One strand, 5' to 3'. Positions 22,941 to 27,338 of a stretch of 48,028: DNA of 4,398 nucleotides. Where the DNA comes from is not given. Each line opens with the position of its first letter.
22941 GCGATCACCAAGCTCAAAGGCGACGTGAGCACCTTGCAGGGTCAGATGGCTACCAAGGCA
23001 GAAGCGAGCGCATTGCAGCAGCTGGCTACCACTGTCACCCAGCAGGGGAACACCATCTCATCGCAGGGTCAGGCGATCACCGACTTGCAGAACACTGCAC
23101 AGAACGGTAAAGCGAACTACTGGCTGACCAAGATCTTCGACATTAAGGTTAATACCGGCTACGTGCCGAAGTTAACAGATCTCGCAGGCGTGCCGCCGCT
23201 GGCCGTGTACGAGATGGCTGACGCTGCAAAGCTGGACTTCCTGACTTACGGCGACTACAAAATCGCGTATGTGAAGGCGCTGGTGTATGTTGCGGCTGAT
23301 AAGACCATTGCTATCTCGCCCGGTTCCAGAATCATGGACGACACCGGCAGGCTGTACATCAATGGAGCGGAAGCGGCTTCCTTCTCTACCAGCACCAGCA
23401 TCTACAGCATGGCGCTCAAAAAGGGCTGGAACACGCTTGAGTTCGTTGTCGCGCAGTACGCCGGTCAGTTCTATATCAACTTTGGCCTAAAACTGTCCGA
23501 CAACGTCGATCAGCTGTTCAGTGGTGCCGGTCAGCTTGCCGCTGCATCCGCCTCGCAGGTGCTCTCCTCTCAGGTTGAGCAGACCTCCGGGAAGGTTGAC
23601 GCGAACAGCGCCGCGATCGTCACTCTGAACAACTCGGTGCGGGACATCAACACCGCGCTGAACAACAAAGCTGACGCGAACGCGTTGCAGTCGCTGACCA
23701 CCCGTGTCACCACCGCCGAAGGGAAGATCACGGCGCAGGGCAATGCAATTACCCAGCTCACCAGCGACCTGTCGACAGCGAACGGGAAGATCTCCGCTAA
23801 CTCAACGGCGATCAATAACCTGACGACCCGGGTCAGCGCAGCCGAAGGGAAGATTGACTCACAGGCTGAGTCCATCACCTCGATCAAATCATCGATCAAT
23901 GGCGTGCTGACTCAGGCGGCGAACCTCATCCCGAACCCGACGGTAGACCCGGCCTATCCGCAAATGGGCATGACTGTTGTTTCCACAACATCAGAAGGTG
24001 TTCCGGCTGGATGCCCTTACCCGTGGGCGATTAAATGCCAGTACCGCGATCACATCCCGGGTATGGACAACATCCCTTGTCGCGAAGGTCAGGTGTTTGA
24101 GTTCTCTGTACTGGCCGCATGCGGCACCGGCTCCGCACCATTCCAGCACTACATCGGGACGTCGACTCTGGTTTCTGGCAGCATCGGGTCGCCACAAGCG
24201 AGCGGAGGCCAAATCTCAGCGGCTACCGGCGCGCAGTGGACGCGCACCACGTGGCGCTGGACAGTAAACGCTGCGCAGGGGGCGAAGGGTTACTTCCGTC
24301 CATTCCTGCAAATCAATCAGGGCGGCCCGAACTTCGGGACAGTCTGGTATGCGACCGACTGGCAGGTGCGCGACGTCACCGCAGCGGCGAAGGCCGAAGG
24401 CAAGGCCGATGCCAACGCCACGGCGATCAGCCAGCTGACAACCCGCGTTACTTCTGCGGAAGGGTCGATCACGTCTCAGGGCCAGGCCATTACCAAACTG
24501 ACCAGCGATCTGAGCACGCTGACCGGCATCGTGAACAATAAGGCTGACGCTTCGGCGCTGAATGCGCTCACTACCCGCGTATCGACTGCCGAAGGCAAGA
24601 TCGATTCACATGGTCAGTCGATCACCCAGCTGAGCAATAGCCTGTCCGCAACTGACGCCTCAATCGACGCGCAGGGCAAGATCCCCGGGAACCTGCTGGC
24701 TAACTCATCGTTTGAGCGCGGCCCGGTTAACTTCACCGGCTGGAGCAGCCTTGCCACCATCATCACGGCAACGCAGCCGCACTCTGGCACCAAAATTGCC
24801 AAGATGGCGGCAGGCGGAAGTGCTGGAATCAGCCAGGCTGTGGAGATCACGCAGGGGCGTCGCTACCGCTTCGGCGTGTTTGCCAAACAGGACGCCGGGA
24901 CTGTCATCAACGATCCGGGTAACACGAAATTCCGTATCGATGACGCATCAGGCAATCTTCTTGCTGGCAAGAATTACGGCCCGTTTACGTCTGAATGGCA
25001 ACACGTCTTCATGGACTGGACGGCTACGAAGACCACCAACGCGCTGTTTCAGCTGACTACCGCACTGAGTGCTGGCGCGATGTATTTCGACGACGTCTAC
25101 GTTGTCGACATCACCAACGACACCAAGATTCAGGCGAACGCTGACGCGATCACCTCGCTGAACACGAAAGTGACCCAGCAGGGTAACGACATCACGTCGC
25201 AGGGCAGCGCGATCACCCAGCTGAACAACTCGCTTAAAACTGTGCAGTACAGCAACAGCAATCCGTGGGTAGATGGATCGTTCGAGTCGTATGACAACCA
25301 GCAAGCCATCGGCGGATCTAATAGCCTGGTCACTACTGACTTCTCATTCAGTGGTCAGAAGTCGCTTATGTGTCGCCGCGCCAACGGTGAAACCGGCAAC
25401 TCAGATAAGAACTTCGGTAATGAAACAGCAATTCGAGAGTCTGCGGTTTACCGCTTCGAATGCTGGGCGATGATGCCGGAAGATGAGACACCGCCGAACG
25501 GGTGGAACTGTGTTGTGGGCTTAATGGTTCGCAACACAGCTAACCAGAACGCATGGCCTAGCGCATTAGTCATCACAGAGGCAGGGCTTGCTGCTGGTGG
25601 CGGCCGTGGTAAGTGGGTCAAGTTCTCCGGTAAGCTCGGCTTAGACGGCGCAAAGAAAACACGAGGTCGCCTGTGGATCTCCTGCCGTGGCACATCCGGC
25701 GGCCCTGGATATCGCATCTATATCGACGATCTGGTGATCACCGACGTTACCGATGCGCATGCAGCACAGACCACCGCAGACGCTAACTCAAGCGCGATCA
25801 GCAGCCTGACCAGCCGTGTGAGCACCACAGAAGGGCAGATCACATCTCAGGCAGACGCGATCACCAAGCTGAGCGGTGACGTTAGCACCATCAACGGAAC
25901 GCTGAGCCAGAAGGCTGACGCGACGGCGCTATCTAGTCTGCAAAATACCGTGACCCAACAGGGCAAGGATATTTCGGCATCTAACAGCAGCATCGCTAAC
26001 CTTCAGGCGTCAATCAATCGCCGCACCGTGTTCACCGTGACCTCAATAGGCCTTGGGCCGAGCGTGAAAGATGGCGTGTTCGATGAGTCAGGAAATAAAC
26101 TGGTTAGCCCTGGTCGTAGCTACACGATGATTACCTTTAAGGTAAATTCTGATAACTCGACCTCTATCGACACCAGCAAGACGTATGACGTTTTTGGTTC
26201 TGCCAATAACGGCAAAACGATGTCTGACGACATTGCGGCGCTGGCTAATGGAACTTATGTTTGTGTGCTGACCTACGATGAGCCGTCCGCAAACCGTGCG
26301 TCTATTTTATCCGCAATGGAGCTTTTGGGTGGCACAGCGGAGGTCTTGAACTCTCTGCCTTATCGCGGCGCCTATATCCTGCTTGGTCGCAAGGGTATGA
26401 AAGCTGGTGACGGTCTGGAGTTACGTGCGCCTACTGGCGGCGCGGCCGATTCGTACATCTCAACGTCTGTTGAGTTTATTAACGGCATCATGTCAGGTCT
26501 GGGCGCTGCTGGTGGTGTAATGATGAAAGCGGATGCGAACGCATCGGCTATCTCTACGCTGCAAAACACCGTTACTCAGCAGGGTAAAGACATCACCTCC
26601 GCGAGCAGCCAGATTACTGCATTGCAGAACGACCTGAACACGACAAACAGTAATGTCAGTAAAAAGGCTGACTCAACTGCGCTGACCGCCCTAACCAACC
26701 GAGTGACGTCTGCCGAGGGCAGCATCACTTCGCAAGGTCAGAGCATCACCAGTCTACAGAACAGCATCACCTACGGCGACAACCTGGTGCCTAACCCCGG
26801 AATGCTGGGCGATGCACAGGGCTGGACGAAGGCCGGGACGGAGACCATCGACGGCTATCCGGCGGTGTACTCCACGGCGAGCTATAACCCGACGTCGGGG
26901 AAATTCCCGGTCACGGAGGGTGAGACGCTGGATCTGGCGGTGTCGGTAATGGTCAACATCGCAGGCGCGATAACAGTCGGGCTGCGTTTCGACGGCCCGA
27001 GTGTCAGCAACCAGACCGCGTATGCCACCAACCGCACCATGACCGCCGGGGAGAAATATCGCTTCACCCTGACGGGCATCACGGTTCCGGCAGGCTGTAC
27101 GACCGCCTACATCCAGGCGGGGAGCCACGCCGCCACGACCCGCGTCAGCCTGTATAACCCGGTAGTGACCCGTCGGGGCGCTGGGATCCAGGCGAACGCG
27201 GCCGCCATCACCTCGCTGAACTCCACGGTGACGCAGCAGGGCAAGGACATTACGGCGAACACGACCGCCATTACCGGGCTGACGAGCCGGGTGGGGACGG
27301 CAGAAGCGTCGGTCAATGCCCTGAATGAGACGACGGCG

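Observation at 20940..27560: Giant gpJ-like central fibre (3292 aa): ~2200 aa of alternating coiled-coil repeats and about seven beta-sandwich (CBM / lectin-like) modules inserted between the conserved J core and J C-terminal region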

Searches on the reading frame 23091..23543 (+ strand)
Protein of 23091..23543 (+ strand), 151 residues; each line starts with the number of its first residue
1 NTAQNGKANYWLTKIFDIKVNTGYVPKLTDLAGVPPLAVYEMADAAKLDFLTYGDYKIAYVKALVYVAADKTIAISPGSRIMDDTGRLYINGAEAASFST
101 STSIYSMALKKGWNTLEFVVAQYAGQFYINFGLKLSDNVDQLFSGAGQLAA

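Call 9: search_protein_families(library=pfam, proteins=[window:23091-23543:+], max_evalue=10)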
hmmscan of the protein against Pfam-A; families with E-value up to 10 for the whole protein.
window:23091-23543:+ (151 aa): 2 families
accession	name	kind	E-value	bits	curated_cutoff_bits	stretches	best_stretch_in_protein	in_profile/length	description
PF12733.13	Cadherin-like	-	0.014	16.3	24.2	1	69-125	26-76/89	Cadherin-like beta sandwich domain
PF12059.13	DUF3540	-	0.16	12.3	27.9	1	37-121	51-135/199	Protein of unknown function (DUF3540)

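Call 10: search_protein_families(library=phrogs, proteins=[window:23091-23543:+], max_evalue=0.01)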
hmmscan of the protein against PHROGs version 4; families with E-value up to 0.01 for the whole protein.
window:23091-23543:+ (151 aa): 2 families
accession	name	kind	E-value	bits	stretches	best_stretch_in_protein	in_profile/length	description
phrog_11678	-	unknown function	0.00072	17.9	1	58-98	1096-1136/2223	-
phrog_2589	-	tail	0.0025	15.2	1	1-147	1409-1449/3686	tail protein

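Call 97: search_solved_structures(query=A5, max_evalue=10, show_alignments=2)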
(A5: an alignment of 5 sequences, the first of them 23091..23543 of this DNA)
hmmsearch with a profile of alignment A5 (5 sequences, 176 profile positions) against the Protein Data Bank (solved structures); distinct sequences matched with E-value up to 10: 7.
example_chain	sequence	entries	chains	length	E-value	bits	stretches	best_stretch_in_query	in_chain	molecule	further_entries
8um0_A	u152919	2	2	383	0.0022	20.9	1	17-112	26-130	Sialidase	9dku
8ub5_A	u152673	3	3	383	0.0026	20.6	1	17-112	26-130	Sialidase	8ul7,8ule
6v8i_AC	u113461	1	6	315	0.24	14.2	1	85-132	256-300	Distal Tail Protein, gp58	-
7kmm_A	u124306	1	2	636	0.24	14.2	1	70-138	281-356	Sialic acid-specific 9-O-acetylesterase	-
5f7u_A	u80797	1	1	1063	0.25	14.2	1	78-150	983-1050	Cycloalternan-forming enzyme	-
5i0d_A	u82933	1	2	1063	0.25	14.2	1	78-150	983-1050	Lmo2446 protein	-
4kmq_A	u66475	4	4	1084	0.26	14.1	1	78-150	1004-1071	Lmo2446 protein | Alpha-xylosidase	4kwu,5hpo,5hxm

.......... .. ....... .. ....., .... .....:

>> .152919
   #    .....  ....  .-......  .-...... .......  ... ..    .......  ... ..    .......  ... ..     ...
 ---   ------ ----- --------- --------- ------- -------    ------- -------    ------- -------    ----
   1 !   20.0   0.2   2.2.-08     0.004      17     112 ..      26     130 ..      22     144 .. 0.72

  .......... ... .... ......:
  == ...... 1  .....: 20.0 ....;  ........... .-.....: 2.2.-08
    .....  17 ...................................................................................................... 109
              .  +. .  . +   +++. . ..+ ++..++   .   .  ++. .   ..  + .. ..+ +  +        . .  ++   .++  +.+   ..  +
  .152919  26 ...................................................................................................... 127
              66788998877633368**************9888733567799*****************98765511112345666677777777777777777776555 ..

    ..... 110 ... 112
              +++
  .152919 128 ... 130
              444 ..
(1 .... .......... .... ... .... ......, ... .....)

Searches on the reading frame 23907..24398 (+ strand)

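Call 9: search_protein_families(library=pfam, proteins=[window:23907-24398:+], max_evalue=10)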
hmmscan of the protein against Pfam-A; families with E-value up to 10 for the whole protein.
window:23907-24398:+ (164 aa): 0 families

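Call 10: search_protein_families(library=phrogs, proteins=[window:23907-24398:+], max_evalue=0.01)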
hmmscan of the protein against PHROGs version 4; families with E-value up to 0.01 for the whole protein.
window:23907-24398:+ (164 aa): 1 family
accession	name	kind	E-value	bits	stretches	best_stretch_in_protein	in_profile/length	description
phrog_2589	-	tail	3.4e-57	194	1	2-162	1519-1661/3686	tail protein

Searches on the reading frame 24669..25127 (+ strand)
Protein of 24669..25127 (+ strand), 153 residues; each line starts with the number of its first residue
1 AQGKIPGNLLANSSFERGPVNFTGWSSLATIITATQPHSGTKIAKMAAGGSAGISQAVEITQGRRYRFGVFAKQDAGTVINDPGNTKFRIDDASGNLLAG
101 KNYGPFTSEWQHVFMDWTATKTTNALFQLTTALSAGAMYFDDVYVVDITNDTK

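Call 9: search_protein_families(library=pfam, proteins=[window:24669-25127:+], max_evalue=10)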
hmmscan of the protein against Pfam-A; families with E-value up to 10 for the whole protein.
window:24669-25127:+ (153 aa): 2 families
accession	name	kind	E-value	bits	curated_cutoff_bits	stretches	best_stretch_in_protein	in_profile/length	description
PF02018.23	CBM_4_9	-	4.9e-08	33.9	25.9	1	7-127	1-127/136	Carbohydrate binding domain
PF21463.3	Cry1Ac_dom-VII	-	0.087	13.2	27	1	36-75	18-56/79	Cry1Ac, domain VII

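Call 10: search_protein_families(library=phrogs, proteins=[window:24669-25127:+], max_evalue=0.01)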
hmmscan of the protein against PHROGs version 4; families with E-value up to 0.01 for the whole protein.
window:24669-25127:+ (153 aa): 2 families
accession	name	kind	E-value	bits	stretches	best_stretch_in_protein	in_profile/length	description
phrog_2589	-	tail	4.2e-45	153.8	1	1-152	1796-1954/3686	tail protein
phrog_18458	-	unknown function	0.0015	18.6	1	30-149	60-174/410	-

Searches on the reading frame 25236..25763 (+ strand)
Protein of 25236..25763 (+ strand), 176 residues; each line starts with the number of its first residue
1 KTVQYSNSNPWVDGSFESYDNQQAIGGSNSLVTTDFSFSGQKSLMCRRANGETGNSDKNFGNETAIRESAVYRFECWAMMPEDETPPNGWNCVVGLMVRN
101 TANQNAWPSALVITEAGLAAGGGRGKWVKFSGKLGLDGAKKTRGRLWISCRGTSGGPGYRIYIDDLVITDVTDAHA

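Call 9: search_protein_families(library=pfam, proteins=[window:25236-25763:+], max_evalue=10)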
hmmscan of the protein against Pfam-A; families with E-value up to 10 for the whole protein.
window:25236-25763:+ (176 aa): 0 families

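Call 10: search_protein_families(library=phrogs, proteins=[window:25236-25763:+], max_evalue=0.01)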
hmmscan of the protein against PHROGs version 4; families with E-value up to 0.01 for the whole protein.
window:25236-25763:+ (176 aa): 2 families
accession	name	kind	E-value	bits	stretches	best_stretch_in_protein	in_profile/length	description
phrog_2589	-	tail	4.8e-36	123.8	2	2-149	1993-2103/3686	tail protein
phrog_5269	-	unknown function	5e-34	119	1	79-175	1-96/564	-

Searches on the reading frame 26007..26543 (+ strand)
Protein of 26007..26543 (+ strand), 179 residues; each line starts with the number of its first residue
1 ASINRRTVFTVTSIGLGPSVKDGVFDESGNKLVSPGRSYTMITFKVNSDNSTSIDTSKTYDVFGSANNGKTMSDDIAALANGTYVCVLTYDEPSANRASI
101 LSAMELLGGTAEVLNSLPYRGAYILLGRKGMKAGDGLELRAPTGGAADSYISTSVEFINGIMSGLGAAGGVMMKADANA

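Call 9: search_protein_families(library=pfam, proteins=[window:26007-26543:+], max_evalue=10)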
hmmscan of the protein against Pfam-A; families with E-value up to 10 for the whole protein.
window:26007-26543:+ (179 aa): 1 family
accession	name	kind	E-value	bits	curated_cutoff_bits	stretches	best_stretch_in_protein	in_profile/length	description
PF15711.10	ILEI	-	4.5e-11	43.5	27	1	50-130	11-89/90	Interleukin-like EMT inducer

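Call 10: search_protein_families(library=phrogs, proteins=[window:26007-26543:+], max_evalue=0.01)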
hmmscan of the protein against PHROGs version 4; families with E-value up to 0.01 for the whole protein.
window:26007-26543:+ (179 aa): 6 families
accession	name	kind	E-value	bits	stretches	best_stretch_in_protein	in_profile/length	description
phrog_5911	-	tail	2e-18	65.3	1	51-173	2058-2183/3089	tail protein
phrog_36019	-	unknown function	5e-13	50.3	1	17-133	60-187/229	-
phrog_11678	-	unknown function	4e-11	42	1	1-78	2129-2206/2223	-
phrog_2589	-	tail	3.7e-09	34.5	1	15-149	2938-3007/3686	tail protein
phrog_38688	-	unknown function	3.3e-06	25.8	1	35-170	1163-1290/1564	-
phrog_21973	-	tail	1.8e-05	22.4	1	54-174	2809-2927/3605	tail protein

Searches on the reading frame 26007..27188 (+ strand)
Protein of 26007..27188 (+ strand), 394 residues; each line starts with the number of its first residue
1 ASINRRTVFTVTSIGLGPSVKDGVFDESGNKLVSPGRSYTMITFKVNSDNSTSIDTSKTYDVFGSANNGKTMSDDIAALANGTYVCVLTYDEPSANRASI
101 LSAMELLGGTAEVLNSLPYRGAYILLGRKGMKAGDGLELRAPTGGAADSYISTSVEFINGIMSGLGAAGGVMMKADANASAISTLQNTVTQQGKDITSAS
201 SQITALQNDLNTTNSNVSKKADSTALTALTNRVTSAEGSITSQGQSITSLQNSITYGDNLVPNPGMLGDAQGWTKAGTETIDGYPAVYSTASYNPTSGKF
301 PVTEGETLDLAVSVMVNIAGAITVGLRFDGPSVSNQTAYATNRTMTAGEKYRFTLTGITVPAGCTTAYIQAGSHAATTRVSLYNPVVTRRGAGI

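Call 45: find_homologous_proteins(query=window:26007-27188:+, max_evalue=0.001)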
Query window:26007-27188:+ (394 aa): 56 proteins with E <= 0.001 among 8000 candidates.
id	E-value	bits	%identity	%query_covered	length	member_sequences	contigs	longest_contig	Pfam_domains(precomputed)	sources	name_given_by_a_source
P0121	1.7e-131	457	98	56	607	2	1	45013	PF09327.17,PF04102.18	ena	-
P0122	8.8e-102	359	80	52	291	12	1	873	PF15711.11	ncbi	ncbi:hypothetical protein KAI01_29310, partial [Klebsiella quasipneumoniae]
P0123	6.4e-100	353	72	55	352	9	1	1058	PF15711.11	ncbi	ncbi:hypothetical protein J9A93_31170, partial [Klebsiella pneumoniae]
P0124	9.2e-95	336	63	35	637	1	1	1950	PF09327.17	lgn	-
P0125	1.5e-89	319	76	47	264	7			PF15711.11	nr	nr:interleukin-like EMT inducer domain-containing protein [Klebsiella pneumoniae]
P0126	2.8e-87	311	73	42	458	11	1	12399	PF15711.11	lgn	-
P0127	2.1e-84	302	58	57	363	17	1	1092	PF04102.18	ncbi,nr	ncbi:hypothetical protein HPN84_28860, partial [Klebsiella pneumoniae]|nr:hypothetical protein [Kleb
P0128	6.5e-70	254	47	59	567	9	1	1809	-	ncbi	ncbi:hypothetical protein ABK953_28185, partial [Klebsiella pneumoniae]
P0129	1.2e-63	233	49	51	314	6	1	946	-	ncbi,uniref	ncbi:hypothetical protein, partial [Klebsiella pneumoniae]|uniref:hypothetical protein n=1 Tax=Klebs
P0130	2.7e-60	222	47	30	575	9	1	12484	PF02018.24,PF04102.18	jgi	jgi:predicted nucleic acid-binding Zn-ribbon protein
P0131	1.6e-59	220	47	30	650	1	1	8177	PF02018.24,PF04102.18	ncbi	ncbi:TPA: carbohydrate binding domain-containing protein, partial [Klebsiella pneumoniae]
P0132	3.6e-56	209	69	36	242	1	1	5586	PF15711.11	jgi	jgi:hypothetical protein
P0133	2.0e-55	206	46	54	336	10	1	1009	PF10805.15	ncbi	ncbi:hypothetical protein, partial [Klebsiella pneumoniae]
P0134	4.6e-55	205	57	24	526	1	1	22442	PF04102.18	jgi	jgi:predicted nucleic acid-binding Zn-ribbon protein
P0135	5.5e-48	182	51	24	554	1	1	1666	-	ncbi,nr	ncbi:TPA: hypothetical protein SLO41_005548, partial [Klebsiella oxytoca]|nr:hypothetical protein [K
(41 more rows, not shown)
